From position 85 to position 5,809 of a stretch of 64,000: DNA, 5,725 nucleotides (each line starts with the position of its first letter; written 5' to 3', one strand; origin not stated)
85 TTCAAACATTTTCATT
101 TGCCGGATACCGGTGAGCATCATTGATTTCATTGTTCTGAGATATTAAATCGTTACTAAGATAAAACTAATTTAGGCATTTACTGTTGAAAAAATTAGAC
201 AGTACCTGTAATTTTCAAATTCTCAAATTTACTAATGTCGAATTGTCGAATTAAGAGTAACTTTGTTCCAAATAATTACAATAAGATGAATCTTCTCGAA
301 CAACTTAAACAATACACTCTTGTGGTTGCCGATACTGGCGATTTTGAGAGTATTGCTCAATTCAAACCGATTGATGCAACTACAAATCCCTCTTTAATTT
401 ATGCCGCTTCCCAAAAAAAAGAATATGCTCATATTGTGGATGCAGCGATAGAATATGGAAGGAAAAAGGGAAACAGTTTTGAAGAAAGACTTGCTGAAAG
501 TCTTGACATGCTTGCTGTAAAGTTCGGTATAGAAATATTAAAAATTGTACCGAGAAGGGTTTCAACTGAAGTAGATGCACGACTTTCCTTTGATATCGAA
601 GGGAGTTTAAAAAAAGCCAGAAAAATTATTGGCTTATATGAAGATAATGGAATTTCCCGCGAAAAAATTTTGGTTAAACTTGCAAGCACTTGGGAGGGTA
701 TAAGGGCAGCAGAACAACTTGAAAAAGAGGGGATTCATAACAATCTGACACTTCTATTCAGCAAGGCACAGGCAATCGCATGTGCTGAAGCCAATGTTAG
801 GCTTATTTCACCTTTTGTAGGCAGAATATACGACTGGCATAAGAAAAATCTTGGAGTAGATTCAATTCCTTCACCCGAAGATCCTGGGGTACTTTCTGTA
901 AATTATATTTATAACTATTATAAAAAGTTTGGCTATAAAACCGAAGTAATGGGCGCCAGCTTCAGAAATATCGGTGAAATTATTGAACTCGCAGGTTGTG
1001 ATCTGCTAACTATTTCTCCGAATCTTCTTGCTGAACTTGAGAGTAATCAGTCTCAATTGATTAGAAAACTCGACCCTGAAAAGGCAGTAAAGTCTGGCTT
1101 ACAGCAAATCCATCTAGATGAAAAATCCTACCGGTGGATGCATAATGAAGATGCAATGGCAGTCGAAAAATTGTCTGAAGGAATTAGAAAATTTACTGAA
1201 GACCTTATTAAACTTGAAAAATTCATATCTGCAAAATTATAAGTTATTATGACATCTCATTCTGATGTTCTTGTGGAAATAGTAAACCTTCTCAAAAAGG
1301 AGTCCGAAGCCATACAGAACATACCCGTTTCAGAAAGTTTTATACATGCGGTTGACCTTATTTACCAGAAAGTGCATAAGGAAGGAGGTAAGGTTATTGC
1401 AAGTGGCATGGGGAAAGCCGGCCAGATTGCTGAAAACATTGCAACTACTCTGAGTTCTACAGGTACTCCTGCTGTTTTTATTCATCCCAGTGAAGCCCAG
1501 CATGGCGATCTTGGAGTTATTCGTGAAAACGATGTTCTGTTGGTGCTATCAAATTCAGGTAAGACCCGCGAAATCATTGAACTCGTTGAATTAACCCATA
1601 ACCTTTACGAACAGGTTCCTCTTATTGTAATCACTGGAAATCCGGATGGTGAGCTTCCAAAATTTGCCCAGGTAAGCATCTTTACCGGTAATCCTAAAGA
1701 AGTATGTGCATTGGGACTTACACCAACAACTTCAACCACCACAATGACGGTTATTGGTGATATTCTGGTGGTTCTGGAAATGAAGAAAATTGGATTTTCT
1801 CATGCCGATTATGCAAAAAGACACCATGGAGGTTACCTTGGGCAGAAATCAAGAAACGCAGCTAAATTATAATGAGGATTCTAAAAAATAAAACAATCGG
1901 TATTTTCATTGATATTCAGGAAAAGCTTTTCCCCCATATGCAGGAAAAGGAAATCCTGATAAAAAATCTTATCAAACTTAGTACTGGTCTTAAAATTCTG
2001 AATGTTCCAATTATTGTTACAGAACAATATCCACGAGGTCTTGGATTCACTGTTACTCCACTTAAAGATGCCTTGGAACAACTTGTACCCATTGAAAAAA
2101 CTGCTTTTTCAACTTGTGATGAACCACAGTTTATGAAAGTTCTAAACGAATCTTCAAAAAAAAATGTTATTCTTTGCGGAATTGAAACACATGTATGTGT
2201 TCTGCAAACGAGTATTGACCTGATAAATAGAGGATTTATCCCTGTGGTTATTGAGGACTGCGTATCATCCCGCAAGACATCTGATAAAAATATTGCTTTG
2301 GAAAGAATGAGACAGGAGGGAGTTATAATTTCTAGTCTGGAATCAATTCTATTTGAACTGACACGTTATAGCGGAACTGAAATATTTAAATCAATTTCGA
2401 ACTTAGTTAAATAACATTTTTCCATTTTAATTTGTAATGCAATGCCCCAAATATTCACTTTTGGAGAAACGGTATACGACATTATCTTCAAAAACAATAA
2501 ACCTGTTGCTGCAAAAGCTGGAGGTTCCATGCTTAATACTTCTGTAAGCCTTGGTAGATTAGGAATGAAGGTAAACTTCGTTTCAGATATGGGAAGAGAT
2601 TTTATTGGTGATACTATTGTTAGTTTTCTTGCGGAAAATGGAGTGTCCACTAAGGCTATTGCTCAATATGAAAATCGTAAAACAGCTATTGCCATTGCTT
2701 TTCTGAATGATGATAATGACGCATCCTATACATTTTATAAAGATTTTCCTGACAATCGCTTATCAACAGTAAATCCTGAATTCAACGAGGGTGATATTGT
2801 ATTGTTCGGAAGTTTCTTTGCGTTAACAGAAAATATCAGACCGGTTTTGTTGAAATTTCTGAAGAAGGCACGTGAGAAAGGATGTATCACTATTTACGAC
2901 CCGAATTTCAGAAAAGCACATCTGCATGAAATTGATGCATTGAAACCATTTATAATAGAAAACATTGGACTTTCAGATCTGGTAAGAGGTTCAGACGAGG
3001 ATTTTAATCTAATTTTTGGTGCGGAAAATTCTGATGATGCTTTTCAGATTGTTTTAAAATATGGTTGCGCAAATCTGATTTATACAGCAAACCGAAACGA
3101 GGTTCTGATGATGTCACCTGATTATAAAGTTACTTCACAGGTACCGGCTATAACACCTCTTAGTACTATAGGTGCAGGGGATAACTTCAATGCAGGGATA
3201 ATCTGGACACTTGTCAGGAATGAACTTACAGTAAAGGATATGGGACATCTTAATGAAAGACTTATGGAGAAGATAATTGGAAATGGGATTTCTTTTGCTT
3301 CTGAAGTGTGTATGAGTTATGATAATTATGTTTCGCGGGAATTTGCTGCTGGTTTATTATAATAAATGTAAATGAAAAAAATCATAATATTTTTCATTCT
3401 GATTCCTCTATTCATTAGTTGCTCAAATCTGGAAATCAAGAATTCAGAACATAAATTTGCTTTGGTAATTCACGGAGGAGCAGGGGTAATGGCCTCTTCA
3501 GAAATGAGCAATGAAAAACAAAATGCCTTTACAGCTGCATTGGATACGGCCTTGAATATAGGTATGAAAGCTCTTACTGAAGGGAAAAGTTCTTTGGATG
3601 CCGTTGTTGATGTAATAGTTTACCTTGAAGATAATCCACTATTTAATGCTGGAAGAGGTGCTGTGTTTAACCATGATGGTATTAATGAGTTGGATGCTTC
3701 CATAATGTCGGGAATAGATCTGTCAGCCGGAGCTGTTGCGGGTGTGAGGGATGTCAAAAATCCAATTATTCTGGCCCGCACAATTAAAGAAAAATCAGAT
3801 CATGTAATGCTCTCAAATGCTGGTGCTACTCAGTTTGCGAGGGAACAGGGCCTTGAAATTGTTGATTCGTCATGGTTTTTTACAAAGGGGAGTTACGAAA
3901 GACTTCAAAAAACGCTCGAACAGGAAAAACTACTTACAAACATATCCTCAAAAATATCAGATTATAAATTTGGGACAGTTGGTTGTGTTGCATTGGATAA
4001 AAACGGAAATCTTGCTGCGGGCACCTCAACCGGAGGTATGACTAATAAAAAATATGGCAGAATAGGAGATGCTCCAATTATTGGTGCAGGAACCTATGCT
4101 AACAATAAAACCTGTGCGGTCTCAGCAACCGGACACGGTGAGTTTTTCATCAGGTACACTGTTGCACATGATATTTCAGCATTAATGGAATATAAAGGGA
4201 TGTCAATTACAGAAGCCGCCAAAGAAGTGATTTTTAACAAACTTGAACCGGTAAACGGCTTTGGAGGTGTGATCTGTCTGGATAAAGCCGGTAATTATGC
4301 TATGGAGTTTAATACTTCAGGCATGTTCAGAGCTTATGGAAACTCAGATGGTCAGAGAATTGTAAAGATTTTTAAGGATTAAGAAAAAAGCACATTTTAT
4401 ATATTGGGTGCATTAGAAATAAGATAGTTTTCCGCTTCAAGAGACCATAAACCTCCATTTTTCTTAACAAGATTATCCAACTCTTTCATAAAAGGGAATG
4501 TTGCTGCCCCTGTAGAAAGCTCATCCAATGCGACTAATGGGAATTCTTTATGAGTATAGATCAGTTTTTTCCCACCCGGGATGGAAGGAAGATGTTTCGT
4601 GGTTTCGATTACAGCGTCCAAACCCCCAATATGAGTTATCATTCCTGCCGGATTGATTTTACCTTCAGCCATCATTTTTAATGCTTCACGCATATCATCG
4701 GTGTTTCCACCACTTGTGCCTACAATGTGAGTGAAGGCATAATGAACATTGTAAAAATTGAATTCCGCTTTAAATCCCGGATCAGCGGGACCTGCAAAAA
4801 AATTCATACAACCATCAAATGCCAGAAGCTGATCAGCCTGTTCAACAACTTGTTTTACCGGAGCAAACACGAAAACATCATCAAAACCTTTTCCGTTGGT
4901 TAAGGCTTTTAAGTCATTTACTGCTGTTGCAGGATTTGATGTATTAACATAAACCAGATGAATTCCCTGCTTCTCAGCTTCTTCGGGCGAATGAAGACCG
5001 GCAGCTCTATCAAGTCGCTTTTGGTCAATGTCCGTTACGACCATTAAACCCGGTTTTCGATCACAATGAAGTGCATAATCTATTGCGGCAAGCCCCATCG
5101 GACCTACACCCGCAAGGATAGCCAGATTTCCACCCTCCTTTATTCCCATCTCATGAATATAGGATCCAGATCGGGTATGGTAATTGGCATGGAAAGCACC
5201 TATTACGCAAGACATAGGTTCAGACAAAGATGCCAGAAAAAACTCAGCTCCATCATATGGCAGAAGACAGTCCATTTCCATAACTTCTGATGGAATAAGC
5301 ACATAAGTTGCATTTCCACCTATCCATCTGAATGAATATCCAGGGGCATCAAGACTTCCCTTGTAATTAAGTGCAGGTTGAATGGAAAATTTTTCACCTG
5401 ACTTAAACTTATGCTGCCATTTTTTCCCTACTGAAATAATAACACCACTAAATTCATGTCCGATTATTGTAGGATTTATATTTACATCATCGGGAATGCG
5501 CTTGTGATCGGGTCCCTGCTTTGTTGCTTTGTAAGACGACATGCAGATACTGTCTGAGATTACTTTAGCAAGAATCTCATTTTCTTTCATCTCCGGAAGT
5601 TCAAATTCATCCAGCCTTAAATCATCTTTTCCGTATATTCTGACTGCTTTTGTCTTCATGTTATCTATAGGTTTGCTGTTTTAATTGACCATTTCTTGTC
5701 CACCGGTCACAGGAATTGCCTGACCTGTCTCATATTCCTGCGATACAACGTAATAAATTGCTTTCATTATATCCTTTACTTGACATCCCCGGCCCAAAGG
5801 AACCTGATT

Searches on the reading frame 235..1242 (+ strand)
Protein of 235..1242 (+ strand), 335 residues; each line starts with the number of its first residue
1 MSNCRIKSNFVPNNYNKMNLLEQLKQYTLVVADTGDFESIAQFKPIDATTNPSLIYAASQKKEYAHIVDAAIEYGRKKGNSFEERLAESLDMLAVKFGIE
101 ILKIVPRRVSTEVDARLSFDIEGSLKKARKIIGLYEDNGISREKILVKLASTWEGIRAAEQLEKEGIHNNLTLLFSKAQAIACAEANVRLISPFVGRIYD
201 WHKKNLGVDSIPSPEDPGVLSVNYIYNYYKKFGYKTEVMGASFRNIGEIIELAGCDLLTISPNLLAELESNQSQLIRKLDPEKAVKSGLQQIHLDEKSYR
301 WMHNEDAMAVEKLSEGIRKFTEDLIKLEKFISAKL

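Call 43: search_protein_families(library=pfam, proteins=[window:235-1242:+], max_evalue=0.0001)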
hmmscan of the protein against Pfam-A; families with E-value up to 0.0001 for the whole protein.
window:235-1242:+ (335 aa): 1 family
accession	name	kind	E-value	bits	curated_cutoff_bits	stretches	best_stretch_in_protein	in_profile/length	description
PF00923.25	TAL_FSA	-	2.9e-89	299.7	27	1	30-329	1-283/285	Transaldolase/Fructose-6-phosphate aldolase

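Call 61: find_encoding_contigs(protein=window:235-1242:+, flank=10000, max_places=1)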
Protein window:235-1242:+ (335 aa): 8 contigs read that carry it; 1 place shown.
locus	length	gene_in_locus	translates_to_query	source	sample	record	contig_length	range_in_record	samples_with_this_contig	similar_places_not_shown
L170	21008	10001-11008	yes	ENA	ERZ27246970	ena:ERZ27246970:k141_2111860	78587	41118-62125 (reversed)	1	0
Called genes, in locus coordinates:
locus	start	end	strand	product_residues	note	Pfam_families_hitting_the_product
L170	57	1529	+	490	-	PF00890:FAD_binding_2 (weak), PF01266:DAO (weak), PF01593:Amino_oxidase, PF03486:HI0933_like (faint), PF07992:Pyr_redox_2 (faint), PF13450:NAD_binding_8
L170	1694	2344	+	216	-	PF01522:Polysacc_deac_1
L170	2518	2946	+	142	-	-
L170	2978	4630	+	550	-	PF00150:Cellulase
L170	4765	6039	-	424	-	PF00909:Ammonium_transp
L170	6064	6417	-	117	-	PF00543:P-II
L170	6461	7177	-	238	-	PF09694:Gcw_chp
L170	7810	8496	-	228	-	-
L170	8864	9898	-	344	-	PF08240:ADH_N, PF16912:Glu_dehyd_C, PF00107:ADH_zinc_N, PF13602:ADH_zinc_N_2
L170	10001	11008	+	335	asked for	PF00923:TAL_FSA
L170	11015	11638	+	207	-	PF13580:SIS_2 (faint), PF01380:SIS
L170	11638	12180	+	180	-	PF00857:Isochorismatase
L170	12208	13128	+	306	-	PF00294:PfkB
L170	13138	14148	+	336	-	PF01112:Asparaginase_2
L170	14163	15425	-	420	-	PF08240:ADH_N (weak), PF00107:ADH_zinc_N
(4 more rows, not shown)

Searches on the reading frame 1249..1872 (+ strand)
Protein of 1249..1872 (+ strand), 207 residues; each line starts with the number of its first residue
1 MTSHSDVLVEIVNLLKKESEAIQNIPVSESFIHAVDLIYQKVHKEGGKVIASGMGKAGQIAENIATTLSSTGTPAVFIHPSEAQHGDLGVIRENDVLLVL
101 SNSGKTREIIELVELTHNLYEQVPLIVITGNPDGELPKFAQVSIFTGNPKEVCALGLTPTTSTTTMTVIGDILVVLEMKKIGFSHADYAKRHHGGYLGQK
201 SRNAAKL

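Call 43: search_protein_families(library=pfam, proteins=[window:1249-1872:+], max_evalue=0.0001)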
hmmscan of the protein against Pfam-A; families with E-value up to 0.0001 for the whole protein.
window:1249-1872:+ (207 aa): 2 families
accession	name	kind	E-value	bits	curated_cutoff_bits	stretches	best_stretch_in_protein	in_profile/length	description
PF01380.27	SIS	-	2.5e-18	66.6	25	1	48-175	7-130/131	SIS domain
PF13580.11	SIS_2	-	2.4e-06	28.1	27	0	91-129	101-137/138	SIS domain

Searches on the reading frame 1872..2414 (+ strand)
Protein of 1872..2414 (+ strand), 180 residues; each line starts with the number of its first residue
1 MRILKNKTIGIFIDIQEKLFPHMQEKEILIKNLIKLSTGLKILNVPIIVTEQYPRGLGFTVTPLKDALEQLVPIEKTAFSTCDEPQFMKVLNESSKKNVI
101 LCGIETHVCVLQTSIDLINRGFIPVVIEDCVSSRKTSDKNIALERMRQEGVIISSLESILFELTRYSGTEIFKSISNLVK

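Call 43: search_protein_families(library=pfam, proteins=[window:1872-2414:+], max_evalue=0.0001)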
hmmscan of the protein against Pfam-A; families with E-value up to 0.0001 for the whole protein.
window:1872-2414:+ (180 aa): 1 family
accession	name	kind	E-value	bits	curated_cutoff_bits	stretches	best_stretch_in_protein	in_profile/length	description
PF00857.26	Isochorismatase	-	8.6e-33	114.3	27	1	11-157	4-174/175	Isochorismatase domain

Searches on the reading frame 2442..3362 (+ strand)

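Call 43: search_protein_families(library=pfam, proteins=[window:2442-3362:+], max_evalue=0.0001)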
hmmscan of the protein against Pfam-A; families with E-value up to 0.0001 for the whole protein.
window:2442-3362:+ (306 aa): 1 family
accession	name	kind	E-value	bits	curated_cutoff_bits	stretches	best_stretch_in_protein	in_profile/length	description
PF00294.29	PfkB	-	4.1e-28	99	25.8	1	2-261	2-273/302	pfkB family carbohydrate kinase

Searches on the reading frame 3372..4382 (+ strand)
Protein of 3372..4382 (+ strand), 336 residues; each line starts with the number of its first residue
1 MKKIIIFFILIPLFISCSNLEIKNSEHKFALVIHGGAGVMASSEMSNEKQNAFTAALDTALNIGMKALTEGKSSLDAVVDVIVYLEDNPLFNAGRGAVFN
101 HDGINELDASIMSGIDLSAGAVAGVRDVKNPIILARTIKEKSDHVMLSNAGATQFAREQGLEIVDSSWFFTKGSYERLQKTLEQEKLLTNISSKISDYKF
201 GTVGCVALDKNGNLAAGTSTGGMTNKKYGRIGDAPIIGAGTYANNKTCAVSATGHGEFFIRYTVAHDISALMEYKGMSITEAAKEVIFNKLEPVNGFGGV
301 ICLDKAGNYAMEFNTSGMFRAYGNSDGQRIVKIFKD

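Call 43: search_protein_families(library=pfam, proteins=[window:3372-4382:+], max_evalue=0.0001)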
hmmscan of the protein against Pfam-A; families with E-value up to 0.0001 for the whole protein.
window:3372-4382:+ (336 aa): 1 family
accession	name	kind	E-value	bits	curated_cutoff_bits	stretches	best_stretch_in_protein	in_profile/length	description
PF01112.23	Asparaginase_2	-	3.9e-113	378.1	27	1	30-329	2-304/309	Asparaginase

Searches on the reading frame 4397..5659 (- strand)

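Call 43: search_protein_families(library=pfam, proteins=[window:4397-5659:-], max_evalue=0.0001)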
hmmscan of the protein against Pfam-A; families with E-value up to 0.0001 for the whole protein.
window:4397-5659:- (420 aa): 2 families
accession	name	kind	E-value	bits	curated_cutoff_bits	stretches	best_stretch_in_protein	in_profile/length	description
PF00107.32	ADH_zinc_N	-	1.2e-13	51.6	31.8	1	187-331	1-128/129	Zinc-binding dehydrogenase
PF08240.17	ADH_N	-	6.5e-07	30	23.5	1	26-125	2-97/104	Alcohol dehydrogenase GroES-like domain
